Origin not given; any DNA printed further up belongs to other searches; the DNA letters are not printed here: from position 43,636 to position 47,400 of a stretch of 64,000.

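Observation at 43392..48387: AT-rich two-gene cassette (DUF2971-like + 1154-aa transmembrane multidomain protein) is the only accessory DNA in the window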

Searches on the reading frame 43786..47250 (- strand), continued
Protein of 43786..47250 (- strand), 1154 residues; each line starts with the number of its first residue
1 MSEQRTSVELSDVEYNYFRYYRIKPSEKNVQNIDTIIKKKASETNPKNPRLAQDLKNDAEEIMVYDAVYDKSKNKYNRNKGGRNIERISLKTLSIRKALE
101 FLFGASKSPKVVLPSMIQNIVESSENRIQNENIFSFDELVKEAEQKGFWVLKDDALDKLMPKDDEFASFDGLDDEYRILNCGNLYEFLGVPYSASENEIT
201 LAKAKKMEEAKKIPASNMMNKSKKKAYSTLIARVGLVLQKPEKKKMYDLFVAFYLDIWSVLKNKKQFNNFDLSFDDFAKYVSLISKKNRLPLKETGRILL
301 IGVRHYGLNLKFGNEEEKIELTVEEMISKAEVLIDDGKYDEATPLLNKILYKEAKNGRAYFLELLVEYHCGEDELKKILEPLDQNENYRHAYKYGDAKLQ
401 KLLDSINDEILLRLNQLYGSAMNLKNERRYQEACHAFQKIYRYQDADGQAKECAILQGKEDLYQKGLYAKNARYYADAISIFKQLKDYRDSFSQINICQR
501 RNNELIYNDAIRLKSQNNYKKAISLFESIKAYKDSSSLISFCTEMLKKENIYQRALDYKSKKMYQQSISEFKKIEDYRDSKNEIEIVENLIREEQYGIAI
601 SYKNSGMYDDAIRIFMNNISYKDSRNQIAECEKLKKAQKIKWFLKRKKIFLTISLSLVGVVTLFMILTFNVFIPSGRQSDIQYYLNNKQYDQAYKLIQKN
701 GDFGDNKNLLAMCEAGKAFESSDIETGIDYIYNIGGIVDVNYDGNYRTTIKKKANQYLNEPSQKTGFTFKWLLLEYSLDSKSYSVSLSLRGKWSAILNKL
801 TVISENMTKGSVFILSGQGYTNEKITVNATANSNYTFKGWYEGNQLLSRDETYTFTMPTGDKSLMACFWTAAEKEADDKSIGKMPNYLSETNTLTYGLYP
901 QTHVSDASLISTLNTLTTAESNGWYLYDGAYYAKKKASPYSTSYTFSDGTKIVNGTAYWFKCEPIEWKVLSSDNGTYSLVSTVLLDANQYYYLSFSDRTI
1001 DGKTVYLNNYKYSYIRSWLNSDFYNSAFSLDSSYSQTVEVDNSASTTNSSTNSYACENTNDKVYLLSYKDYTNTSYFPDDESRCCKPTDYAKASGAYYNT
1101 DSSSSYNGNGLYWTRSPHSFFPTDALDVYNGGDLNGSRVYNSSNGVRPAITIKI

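Call 92: search_protein_families(library=padloc, proteins=[L005:6820-7410:+], max_evalue=0.1)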
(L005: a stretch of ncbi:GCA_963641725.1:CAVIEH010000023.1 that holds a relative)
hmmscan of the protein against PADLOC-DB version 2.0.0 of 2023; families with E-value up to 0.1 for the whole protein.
L005:6820-7410:+ (197 aa): 0 families

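Call 95: list_cluster_members(proteins=[window:43786-47250:-, P0013, P0012, P0020, P0003])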
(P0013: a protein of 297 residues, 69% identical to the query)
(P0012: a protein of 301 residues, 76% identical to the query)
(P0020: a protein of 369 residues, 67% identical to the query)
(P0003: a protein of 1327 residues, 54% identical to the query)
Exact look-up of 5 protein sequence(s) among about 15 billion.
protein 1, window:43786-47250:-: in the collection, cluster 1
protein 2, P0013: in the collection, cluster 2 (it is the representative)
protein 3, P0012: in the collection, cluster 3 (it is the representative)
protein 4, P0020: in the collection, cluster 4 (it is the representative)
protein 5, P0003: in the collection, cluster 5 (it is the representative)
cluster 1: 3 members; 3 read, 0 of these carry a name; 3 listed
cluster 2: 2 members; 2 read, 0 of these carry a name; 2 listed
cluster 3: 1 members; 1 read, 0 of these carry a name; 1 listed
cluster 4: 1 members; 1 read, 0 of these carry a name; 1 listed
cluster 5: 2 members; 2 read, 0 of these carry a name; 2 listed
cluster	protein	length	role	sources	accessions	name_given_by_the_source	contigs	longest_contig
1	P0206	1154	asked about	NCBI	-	-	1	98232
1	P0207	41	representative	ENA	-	-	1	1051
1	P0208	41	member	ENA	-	-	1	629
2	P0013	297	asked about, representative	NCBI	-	-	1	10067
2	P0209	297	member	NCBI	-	-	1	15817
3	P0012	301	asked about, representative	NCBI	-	-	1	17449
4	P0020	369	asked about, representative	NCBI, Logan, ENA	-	-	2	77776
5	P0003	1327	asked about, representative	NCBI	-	-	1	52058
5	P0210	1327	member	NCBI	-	-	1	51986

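Call 101: find_encoding_contigs(protein=P0010, flank=6000, max_places=4)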
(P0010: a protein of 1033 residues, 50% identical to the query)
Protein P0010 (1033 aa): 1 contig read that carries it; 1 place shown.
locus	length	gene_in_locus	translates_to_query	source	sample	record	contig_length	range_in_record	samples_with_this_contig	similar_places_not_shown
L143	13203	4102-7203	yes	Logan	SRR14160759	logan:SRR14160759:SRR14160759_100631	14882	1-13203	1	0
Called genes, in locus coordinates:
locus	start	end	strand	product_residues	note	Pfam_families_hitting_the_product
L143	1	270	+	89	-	?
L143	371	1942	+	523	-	PF00012:HSP70, PF06723:MreB_Mbl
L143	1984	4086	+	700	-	PF00012:HSP70, PF06723:MreB_Mbl, PF13768:VWA_3 (faint), PF00092:VWA, PF13519:VWA_2 (faint)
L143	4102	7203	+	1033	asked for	PF12773:DZR, PF13240:Zn_Ribbon_1 (faint), PF13248:Zn_ribbon_3 (faint)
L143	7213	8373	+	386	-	PF19993:DO-GTPase2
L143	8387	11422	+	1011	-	PF20013:GAP1-N2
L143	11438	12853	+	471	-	PF19993:DO-GTPase2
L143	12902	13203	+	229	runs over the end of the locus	-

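Call 114: find_encoding_contigs(protein=P0209, flank=10000, max_places=3)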
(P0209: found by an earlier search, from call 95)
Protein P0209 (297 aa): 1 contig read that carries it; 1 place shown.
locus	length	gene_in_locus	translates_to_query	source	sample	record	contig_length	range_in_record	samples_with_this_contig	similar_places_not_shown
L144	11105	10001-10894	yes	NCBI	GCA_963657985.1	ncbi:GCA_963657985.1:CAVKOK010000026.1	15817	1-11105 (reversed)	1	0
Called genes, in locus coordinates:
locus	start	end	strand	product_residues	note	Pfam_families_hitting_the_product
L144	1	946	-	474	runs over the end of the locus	PF07690:MFS_1, PF13347:MFS_2, PF03209:PUCC, PF07690:MFS_1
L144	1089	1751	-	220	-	PF00702:Hydrolase, PF13419:HAD_2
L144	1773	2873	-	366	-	-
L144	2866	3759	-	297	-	PF00005:ABC_tran, PF13304:AAA_21 (faint)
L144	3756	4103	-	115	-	PF00392:GntR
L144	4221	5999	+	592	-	-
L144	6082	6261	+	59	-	-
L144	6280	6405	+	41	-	-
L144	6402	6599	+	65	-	-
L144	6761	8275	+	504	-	PF00370:FGGY_N, PF02782:FGGY_C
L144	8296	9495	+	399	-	PF07411:DUF1508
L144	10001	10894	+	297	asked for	PF19789:DUF6273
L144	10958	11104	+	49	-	?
